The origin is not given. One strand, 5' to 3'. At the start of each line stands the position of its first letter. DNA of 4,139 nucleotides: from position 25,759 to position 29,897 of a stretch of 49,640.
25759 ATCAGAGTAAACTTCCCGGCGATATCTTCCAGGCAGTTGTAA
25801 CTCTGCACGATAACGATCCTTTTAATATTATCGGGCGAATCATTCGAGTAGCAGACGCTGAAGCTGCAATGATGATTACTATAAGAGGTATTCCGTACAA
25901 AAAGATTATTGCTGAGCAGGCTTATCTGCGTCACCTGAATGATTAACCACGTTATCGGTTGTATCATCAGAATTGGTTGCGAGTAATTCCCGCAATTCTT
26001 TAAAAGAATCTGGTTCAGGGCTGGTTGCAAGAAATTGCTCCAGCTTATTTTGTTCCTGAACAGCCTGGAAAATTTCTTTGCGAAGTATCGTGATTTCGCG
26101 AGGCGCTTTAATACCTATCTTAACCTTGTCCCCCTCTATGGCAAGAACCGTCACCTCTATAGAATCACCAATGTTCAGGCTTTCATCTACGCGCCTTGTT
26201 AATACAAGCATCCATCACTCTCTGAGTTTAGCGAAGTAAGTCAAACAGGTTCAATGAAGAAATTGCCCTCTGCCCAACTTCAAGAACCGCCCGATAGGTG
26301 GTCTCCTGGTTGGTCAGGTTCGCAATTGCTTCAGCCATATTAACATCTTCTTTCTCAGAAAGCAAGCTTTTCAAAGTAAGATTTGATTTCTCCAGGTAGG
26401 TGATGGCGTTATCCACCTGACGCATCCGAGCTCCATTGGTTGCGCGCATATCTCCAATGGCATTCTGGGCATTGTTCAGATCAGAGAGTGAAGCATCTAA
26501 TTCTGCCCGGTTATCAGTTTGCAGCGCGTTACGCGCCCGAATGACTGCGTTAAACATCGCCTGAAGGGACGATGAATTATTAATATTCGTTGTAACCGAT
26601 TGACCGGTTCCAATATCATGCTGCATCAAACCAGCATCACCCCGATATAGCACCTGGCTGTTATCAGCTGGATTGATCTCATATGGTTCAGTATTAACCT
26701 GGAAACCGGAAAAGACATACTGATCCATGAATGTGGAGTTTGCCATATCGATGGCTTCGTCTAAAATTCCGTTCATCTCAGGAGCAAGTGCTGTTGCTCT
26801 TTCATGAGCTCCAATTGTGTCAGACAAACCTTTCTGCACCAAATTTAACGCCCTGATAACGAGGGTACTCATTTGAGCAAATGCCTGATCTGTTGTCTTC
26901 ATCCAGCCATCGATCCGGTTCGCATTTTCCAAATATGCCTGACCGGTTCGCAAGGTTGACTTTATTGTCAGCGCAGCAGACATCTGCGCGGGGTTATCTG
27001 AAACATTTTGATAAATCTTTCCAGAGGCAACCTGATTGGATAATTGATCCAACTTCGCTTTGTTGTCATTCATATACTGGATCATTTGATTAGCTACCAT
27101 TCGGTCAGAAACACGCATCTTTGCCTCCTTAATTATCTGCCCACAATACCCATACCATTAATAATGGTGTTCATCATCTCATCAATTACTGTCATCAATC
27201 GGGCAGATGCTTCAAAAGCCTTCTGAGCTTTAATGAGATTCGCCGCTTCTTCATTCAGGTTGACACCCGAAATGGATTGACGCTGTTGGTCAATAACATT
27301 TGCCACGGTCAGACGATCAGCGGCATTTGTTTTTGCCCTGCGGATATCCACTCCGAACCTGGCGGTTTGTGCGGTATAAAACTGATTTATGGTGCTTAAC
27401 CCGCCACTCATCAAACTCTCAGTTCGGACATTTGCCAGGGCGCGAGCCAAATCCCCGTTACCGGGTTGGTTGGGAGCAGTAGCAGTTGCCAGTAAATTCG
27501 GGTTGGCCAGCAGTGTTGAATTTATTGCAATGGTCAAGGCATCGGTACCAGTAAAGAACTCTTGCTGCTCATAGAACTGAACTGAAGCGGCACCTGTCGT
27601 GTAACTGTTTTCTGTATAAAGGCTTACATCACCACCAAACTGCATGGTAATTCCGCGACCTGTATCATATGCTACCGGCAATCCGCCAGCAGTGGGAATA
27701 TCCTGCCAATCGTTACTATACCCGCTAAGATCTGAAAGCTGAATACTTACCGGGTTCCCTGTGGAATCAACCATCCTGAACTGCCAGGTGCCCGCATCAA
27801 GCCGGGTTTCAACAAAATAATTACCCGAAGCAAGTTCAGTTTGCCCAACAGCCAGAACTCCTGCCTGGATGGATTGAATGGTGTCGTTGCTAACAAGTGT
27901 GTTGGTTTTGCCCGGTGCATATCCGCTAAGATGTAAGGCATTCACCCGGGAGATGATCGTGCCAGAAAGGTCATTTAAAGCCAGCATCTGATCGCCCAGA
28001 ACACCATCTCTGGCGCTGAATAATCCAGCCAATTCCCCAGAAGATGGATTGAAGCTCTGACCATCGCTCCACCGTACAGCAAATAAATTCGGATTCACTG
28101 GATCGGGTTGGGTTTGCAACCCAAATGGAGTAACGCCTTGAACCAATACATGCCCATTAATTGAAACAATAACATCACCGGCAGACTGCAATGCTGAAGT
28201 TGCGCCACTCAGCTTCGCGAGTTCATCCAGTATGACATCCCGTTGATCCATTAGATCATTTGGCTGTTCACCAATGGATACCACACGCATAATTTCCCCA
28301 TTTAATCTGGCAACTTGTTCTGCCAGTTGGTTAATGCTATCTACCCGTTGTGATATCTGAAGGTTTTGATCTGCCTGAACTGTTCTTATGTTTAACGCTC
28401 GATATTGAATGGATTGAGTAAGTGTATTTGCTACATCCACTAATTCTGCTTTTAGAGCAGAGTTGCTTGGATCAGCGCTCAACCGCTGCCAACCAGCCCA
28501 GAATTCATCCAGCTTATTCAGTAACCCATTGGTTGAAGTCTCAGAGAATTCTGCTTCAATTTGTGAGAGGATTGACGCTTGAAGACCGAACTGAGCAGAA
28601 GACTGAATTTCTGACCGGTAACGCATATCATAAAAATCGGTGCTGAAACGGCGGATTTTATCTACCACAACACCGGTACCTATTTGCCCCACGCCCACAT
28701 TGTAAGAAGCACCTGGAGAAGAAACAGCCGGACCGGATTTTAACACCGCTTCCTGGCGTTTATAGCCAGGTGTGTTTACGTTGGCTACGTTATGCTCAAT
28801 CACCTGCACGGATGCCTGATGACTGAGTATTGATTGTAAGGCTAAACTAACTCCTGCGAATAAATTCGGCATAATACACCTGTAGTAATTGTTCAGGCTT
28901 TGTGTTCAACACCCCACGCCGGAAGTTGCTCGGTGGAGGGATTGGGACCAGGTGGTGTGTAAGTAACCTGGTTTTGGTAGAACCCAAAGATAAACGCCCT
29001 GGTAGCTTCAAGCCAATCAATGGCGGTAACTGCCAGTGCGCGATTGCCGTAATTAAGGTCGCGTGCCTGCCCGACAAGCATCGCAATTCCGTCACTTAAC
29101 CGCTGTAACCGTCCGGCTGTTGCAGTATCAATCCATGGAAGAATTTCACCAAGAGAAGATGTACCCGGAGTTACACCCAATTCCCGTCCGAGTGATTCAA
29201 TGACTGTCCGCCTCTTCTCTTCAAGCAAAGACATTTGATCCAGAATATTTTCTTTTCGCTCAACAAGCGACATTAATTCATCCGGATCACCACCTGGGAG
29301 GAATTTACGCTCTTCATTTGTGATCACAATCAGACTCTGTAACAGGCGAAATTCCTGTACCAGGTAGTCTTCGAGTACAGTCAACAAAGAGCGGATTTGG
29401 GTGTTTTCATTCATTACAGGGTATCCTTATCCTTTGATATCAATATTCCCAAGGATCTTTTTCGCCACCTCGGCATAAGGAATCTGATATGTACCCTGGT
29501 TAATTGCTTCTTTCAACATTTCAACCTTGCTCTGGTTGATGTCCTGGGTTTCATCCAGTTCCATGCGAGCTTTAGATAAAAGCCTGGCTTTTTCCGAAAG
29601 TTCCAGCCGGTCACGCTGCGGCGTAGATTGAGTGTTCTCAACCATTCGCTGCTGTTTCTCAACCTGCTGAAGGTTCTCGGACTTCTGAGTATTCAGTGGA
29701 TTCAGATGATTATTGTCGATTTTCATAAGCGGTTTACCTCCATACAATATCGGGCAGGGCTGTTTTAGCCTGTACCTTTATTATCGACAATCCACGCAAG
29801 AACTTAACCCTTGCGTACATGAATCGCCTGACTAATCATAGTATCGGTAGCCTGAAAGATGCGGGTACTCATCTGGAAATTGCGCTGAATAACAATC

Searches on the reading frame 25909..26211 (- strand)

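Call 51: search_protein_families(library=pfam, proteins=[window:25909-26211:-], max_evalue=0.001)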
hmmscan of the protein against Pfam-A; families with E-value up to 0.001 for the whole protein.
window:25909-26211:- (101 aa): 1 family
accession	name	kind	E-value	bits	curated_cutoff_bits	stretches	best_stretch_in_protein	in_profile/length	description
PF02599.21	CsrA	-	3e-24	85.2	27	1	1-53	1-53/53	Global regulator protein family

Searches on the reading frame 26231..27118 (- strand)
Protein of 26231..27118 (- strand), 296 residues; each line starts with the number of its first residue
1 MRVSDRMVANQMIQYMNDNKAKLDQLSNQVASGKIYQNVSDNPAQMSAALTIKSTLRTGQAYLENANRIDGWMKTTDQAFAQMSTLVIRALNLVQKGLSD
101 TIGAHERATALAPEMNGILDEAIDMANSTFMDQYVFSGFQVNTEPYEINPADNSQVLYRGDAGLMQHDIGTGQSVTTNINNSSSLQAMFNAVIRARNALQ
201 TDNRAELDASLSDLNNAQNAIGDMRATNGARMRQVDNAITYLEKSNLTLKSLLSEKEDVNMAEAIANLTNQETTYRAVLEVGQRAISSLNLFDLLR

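Call 4: search_protein_families(library=pfam, proteins=[window:26231-27118:-], max_evalue=0.1)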
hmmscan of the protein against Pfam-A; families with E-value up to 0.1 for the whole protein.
window:26231-27118:- (296 aa): 3 families
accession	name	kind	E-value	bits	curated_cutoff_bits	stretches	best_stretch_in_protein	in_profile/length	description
PF00669.25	Flagellin_N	-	8.4e-10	39.3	26.6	1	3-138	1-136/139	Bacterial flagellin N-terminal helical region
PF00700.27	Flagellin_C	-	0.00032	21.4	23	1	214-275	4-65/86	Bacterial flagellin C-terminal helical region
PF18301.6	preATP-grasp_3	-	0.026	15.1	26.3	1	78-126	13-61/76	pre ATP-grasp 3 domain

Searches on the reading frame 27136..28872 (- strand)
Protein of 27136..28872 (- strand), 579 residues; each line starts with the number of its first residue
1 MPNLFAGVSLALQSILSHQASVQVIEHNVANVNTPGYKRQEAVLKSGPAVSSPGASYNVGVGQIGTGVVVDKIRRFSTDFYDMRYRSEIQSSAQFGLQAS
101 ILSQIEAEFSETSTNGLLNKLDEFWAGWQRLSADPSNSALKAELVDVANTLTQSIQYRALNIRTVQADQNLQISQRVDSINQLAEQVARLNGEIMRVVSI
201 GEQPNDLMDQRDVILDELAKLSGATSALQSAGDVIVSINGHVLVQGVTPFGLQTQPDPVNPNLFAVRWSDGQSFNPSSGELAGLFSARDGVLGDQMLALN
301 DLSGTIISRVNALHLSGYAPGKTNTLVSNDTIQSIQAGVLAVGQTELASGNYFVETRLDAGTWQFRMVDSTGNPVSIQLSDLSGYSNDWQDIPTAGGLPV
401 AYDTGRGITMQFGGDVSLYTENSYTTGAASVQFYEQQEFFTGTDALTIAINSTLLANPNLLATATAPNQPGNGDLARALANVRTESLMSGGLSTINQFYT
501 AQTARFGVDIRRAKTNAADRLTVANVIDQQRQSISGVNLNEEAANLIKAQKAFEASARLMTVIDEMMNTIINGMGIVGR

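Call 4: search_protein_families(library=pfam, proteins=[window:27136-28872:-], max_evalue=0.1)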
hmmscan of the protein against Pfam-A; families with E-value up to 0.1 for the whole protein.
window:27136-28872:- (579 aa): 3 families
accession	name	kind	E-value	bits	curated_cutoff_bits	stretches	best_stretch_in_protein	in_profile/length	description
PF22638.1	FlgK_D1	-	4.1e-51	174.2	28.6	1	102-318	1-222/233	Flagellar hook-associated protein FlgK helical domain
PF06429.18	Flg_bbr_C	-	1.4e-11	44.1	23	1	529-572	2-45/46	Flagellar basal body rod FlgEFG protein C-terminal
PF00460.25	Flg_bb_rod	-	0.0023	18.3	20.7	1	28-38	21-31/31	Flagella basal body rod protein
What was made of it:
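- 27133..28872 (-): flgK, hook-filament junction protein 1 (579 aa), host of module copy 2. Pfam FlgK_D1 102-318 and Flg_bbr_C 529-572 (call 4).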

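Call 37: search_solved_structures(query=window:27136-28872:-, max_evalue=0.01, show_alignments=2)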
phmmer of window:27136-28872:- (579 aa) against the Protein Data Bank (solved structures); distinct sequences matched with E-value up to 0.01: 9.
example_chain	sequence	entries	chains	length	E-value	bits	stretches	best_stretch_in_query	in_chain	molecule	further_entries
9go6_A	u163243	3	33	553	3.7e-31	111.8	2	11-319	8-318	Flagellar hook-associated protein 1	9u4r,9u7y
9gsx_L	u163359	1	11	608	7.6e-28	100.9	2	15-227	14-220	Flagellar hook-associated protein 1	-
2d4y_A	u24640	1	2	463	2.9e-22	82.4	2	102-319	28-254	Flagellar hook-associated protein 1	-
4ut1_A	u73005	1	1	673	1.6e-16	63.6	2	62-414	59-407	FLAGELLAR HOOK-ASSOCIATED PROTEIN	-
5xbj_A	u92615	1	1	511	4.1e-16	62.2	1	97-227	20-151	Flagellar hook-associated protein FlgK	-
6jzr_A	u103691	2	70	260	2.1e-06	30.2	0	11-69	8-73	Flagellar basal-body rod protein FlgG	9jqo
5wrh_A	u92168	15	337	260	3.7e-06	29.3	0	11-68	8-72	Flagellar basal-body rod protein FlgG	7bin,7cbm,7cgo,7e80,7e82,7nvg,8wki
8z5u_A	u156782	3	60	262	3e-05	26.3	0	526-570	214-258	Flagellar basal-body rod protein FlgG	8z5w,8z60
9yee_Ba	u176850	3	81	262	7.1e-05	25.1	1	526-570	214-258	Flagellar basal-body rod protein FlgG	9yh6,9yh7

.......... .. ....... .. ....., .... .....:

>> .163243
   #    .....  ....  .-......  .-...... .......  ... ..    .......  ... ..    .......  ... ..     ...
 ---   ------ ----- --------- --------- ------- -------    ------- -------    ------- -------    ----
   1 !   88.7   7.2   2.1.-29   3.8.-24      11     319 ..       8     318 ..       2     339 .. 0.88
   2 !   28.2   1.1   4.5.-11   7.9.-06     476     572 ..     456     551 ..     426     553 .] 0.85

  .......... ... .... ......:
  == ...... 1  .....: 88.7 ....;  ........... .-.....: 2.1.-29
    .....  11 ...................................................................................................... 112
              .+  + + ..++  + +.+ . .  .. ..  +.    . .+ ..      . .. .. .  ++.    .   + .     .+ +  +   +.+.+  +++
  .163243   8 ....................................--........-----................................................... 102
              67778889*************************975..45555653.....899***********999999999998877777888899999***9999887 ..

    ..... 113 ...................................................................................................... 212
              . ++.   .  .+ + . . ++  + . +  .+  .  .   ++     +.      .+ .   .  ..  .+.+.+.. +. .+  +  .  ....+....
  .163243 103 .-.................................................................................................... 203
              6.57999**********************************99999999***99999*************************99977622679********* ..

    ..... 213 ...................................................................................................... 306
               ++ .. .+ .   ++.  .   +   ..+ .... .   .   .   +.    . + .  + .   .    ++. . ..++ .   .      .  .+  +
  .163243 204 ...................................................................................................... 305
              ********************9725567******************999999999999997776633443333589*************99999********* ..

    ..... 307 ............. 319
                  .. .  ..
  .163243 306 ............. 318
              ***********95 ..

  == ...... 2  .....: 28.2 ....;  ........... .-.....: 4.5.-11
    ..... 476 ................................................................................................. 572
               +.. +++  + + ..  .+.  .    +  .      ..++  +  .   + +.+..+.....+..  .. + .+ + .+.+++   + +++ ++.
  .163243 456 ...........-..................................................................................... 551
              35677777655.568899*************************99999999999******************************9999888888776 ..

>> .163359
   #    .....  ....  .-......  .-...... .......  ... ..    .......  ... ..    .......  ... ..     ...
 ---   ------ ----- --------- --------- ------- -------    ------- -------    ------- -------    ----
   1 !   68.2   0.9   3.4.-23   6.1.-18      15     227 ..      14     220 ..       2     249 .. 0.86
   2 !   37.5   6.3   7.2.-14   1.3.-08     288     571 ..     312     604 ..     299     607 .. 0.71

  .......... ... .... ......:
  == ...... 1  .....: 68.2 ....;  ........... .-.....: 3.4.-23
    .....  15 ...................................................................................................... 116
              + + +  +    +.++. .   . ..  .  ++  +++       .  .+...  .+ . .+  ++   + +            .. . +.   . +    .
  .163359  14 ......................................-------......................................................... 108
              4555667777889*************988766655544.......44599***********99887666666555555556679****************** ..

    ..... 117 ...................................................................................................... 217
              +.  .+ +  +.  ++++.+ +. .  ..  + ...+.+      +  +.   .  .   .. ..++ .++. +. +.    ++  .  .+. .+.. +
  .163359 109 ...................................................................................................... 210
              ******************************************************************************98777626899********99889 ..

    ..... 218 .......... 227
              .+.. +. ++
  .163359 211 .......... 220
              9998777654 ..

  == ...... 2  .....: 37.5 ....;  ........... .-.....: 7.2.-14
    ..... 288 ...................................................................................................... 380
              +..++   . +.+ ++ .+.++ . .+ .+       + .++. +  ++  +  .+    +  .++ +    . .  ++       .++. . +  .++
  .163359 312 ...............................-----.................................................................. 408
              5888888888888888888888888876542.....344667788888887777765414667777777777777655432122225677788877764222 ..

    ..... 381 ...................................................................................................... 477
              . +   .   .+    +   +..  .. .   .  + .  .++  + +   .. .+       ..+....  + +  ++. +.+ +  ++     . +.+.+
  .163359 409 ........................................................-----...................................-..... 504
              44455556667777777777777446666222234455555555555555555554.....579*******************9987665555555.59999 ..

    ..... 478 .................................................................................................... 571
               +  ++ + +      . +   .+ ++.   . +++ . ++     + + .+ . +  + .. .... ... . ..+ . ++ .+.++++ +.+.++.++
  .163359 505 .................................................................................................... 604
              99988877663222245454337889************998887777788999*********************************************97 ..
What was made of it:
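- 27133..28872 (-): It aligns to Salmonella FlgK 9go6 over residues 11-319 and 476-572 only (call 37).
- On Canonical FlgK D2/D3 domains: Solved FlgKs align only to the flanks (call 37).
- Salmonella FlgK aligns to 11-319 and 476-572 (call 37).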

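Call 38: search_protein_families(library=ncbifam, proteins=[window:27136-28872:-], max_evalue=1)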
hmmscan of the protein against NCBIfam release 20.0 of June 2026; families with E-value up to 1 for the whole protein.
window:27136-28872:- (579 aa): 26 families (the best 25 are shown)
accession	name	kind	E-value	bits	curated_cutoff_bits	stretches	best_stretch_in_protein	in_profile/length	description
TIGR02492.1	flgK_ends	equivalog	4.8e-86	289.8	170.75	2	8-331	3-324/437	flagellar hook-associated protein FlgK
TIGR02488.1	flgG_G_neg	equivalog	2.5e-12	46.9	252.75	2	523-572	208-257/259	flagellar basal-body rod protein FlgG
NF004241.1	PRK05682.1-5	equivalog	1.8e-10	40.6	469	2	4-45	5-42/446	flagellar hook protein FlgE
NF009278.1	PRK12636.1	equivalog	1e-09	38.3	350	2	527-572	215-260/263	flagellar basal body rod protein FlgG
TIGR03506.1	FlgEFG_subfam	subfamily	6.7e-09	35.9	70.25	1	9-74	4-63/351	flagellar hook-basal body complex protein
NF040922.1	flgE_Caulobact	equivalog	2.8e-08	33.2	750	2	524-572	454-502/505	flagellar hook protein FlgE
NF004238.1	PRK05682.1-1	equivalog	1.3e-07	31.3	400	2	530-572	370-412/414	flagellar hook protein FlgE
TIGR02490.1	flgF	equivalog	2.3e-06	27.3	178.5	1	11-46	4-39/218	flagellar basal-body rod protein FlgF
NF009456.0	PRK12816.1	equivalog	5.4e-06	26.2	416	2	15-42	12-39/264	flagellar basal body rod protein FlgG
NF004242.0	PRK05682.2-1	equivalog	2.3e-05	23.4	365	2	497-574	350-421/422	flagellar hook protein FlgE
TIGR01396.1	FlgB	equivalog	3.6e-05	24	59.05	1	22-41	19-38/131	flagellar basal body rod protein FlgB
NF009282.1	PRK12642.1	equivalog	6.1e-05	22.4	242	1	8-42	5-39/239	flagellar basal-body rod protein FlgF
NF009332.0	PRK12690.1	equivalog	7.4e-05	22.1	288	1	20-44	17-41/239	flagellar hook-basal body complex protein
NF009275.1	PRK12632.1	equivalog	0.00015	22.1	170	1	3-49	3-49/130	flagellar basal body rod protein FlgC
TIGR01395.1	FlgC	equivalog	0.00018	21.8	102.1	1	535-571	97-133/137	flagellar basal body rod protein FlgC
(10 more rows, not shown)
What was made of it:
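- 27133..28872 (-): TIGR02492 scores 289.8 bits, above its cutoff (call 38).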

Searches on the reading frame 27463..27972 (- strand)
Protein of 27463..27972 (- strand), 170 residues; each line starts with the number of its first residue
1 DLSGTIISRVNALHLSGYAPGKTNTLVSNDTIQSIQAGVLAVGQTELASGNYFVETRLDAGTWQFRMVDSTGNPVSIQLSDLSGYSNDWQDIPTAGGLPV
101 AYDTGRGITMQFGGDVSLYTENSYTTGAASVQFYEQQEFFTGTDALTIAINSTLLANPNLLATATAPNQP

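Call 71: search_solved_structures(query=window:27463-27972:-, max_evalue=10, show_alignments=4)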
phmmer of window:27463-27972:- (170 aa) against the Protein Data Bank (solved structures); distinct sequences matched with E-value up to 10: 2.
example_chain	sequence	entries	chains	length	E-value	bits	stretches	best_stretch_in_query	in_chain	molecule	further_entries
1pho_A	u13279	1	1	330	0.27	14.4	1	107-150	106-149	PHOSPHOPORIN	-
4i1d_A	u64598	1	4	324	1.5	11.9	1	87-154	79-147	ABC transporter substrate-binding protein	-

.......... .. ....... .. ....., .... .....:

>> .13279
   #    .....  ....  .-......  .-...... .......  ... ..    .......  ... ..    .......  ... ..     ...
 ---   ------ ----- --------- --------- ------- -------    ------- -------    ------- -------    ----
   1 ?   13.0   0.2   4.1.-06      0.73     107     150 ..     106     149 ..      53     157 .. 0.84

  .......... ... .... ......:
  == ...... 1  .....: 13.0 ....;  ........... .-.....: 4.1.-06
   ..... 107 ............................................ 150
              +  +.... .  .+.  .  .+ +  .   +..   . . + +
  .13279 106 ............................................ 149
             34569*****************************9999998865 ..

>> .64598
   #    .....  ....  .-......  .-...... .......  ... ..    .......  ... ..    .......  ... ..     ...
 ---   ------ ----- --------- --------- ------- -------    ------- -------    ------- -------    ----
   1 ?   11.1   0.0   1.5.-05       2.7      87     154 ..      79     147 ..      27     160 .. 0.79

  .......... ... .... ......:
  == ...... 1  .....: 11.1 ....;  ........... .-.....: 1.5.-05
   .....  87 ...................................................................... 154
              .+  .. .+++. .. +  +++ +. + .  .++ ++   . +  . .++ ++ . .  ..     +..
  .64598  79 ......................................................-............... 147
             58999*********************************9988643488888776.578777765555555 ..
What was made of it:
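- Tried and rejected: A long HMMER envelope in call 37 suggested it, but the module plus flanks finds no FlgK in the PDB (call 71).
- On Canonical FlgK D2/D3 domains: The module plus flanks finds no FlgK in PDB sequences (call 71).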

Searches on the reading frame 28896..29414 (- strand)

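Call 51: search_protein_families(library=pfam, proteins=[window:28896-29414:-], max_evalue=0.001)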
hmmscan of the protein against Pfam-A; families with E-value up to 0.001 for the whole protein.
window:28896-29414:- (173 aa): 1 family
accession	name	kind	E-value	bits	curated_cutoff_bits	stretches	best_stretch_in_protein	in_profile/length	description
PF05130.17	FlgN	-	6.3e-18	66.1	30.5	1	12-156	4-143/147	FlgN protein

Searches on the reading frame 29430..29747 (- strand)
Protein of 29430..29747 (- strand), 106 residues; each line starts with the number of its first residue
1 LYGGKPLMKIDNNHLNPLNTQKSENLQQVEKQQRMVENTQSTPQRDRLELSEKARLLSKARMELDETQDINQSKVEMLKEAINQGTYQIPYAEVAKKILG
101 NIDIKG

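Call 64: search_protein_families(library=pfam, proteins=[window:29430-29747:-], max_evalue=0.01)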
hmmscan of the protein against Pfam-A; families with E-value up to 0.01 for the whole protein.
window:29430-29747:- (106 aa): 1 family
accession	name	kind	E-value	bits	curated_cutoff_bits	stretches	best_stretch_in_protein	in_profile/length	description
PF04316.19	FlgM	-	5e-15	55.9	25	1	46-99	1-54/55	Anti-sigma-28 factor, FlgM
